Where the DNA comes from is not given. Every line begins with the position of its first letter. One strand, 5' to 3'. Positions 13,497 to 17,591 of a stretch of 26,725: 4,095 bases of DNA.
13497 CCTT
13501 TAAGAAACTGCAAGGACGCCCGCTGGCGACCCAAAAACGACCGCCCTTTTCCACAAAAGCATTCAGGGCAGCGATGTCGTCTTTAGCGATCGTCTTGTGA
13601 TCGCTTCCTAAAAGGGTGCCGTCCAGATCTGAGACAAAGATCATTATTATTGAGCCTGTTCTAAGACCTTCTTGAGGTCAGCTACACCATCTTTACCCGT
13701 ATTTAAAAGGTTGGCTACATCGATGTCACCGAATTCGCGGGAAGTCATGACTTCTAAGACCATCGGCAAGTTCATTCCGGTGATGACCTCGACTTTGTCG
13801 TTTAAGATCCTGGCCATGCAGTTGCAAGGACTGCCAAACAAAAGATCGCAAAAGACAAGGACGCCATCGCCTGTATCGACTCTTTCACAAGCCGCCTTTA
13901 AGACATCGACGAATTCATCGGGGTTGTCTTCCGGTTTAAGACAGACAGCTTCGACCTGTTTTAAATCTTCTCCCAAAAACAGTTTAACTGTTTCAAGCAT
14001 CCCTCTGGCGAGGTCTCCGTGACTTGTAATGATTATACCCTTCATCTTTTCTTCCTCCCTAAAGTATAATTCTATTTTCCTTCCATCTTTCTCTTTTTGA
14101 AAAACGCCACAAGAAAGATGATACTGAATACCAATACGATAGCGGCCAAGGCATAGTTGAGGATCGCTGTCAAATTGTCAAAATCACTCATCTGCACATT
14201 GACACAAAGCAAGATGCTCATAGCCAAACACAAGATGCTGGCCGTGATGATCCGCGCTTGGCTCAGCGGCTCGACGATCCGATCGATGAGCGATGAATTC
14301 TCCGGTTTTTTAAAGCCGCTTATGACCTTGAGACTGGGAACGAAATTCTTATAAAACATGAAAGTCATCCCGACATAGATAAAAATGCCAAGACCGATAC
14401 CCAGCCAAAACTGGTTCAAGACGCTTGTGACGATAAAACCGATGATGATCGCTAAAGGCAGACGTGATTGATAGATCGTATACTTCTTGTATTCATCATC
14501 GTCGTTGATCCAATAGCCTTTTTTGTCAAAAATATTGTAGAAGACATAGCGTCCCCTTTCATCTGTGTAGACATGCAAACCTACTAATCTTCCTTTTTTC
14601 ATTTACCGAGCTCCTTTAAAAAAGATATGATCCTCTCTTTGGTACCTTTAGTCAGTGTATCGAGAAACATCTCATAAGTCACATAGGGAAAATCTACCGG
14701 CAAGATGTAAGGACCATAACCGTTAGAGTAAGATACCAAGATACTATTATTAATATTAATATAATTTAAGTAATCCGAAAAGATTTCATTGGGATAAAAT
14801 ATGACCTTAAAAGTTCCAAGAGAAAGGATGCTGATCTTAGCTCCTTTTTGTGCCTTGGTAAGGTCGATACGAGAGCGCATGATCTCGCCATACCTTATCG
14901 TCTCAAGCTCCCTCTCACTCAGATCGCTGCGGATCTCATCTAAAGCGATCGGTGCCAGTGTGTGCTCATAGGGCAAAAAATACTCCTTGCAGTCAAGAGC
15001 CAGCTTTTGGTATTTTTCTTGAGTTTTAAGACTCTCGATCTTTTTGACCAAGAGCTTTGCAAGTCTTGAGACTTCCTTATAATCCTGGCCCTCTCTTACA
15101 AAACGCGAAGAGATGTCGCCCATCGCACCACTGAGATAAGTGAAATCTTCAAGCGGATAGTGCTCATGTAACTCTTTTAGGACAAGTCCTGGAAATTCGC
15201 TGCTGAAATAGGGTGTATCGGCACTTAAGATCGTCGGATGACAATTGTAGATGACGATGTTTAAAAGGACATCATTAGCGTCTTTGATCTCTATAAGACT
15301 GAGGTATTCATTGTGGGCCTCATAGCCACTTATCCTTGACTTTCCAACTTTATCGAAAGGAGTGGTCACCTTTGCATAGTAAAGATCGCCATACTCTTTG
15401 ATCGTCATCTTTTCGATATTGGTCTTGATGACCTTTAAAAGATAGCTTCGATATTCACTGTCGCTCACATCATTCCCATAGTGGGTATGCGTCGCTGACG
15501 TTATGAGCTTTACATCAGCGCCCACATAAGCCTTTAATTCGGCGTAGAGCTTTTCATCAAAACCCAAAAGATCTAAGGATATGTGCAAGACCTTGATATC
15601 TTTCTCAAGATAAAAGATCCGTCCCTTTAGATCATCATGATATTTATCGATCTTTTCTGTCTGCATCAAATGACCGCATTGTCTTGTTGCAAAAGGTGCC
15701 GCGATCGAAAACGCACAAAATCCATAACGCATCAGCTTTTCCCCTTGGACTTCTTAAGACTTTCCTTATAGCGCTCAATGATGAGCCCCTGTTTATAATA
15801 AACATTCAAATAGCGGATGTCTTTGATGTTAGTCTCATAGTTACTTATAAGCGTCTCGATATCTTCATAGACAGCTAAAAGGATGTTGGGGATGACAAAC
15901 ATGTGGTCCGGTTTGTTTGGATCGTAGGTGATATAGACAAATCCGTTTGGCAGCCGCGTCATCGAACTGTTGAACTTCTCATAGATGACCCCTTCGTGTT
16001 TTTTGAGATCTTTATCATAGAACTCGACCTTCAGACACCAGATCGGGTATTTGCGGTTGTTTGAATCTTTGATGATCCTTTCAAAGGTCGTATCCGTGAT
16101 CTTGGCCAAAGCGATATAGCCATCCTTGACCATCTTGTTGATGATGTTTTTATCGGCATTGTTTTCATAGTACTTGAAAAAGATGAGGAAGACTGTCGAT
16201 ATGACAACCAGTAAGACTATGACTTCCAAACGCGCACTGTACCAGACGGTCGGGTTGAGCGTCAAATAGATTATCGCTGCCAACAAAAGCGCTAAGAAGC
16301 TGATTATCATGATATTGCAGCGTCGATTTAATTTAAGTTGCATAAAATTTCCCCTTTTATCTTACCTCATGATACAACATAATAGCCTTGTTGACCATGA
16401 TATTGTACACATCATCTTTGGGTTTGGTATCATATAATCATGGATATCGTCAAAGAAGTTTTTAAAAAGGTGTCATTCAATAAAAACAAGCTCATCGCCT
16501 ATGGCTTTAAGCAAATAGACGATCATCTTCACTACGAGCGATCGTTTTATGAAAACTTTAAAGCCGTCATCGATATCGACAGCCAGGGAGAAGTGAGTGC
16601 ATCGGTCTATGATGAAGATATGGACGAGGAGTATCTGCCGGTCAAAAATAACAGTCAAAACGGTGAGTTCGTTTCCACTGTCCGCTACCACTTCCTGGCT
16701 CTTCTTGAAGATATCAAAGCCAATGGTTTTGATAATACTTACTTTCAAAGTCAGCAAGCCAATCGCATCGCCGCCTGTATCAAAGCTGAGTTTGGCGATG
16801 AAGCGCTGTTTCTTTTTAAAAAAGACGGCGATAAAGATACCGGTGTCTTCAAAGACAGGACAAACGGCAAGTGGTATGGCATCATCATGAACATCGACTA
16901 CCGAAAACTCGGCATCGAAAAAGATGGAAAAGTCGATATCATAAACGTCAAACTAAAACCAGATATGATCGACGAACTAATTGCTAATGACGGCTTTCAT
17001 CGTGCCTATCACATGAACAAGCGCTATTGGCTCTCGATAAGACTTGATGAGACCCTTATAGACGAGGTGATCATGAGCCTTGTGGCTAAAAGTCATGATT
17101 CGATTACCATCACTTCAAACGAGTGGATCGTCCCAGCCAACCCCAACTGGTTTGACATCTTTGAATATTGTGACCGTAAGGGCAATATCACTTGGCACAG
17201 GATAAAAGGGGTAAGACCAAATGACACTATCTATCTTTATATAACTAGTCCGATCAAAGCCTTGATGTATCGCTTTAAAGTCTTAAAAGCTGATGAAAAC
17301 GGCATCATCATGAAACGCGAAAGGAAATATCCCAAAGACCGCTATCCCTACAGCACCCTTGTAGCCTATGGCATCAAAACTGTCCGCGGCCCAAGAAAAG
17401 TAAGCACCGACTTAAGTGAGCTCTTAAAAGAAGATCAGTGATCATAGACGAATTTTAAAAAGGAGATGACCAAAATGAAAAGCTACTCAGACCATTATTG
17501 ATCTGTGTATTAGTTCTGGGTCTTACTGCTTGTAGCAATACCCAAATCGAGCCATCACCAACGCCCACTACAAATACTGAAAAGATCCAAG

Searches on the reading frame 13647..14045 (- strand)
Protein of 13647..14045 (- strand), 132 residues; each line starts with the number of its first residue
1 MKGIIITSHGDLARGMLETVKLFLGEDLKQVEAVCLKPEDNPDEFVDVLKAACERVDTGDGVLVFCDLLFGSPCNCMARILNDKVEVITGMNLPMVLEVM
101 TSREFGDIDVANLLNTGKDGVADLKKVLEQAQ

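Call 4: search_protein_families(library=pfam, proteins=[window:13647-14045:-])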
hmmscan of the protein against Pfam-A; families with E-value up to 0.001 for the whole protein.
window:13647-14045:- (132 aa): 1 family
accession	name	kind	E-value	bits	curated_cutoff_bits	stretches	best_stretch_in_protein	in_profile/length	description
PF03610.21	EIIA-man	-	3.7e-27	95.2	21.4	1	3-105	1-105/116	PTS system fructose IIA component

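Call 47: search_protein_families(library=ncbifam, proteins=[window:13647-14045:-], max_evalue=0.001)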
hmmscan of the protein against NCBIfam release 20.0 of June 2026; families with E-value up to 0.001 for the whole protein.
window:13647-14045:- (132 aa): 3 families
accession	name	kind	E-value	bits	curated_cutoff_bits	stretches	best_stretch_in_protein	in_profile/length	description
NF040761.1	AgaF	equivalog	3.2e-25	89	130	1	1-130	1-133/144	PTS galactosamine/N-acetylgalactosamine transporter subunit IIA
TIGR00824.1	EIIA-man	subfamily_domain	2e-19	69.8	98.35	1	2-109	2-110/116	mannose/fructose/sorbose PTS transporter subunit IIA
NF011670.1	PRK15088.1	equivalog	9.3e-19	67.5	400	1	3-127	4-132/323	PTS mannose transporter subunit IIAB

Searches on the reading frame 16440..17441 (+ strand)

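Call 4: search_protein_families(library=pfam, proteins=[window:16440-17441:+])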
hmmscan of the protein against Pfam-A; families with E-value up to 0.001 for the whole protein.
window:16440-17441:+ (333 aa): 1 family
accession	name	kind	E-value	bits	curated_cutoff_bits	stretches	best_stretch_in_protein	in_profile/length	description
PF04237.18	YjbR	-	1.5e-12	48.4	30.1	1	135-220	16-87/88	YjbR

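Call 47: search_protein_families(library=ncbifam, proteins=[window:16440-17441:+], max_evalue=0.001)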
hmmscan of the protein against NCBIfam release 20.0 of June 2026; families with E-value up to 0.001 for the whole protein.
window:16440-17441:+ (333 aa): 0 families
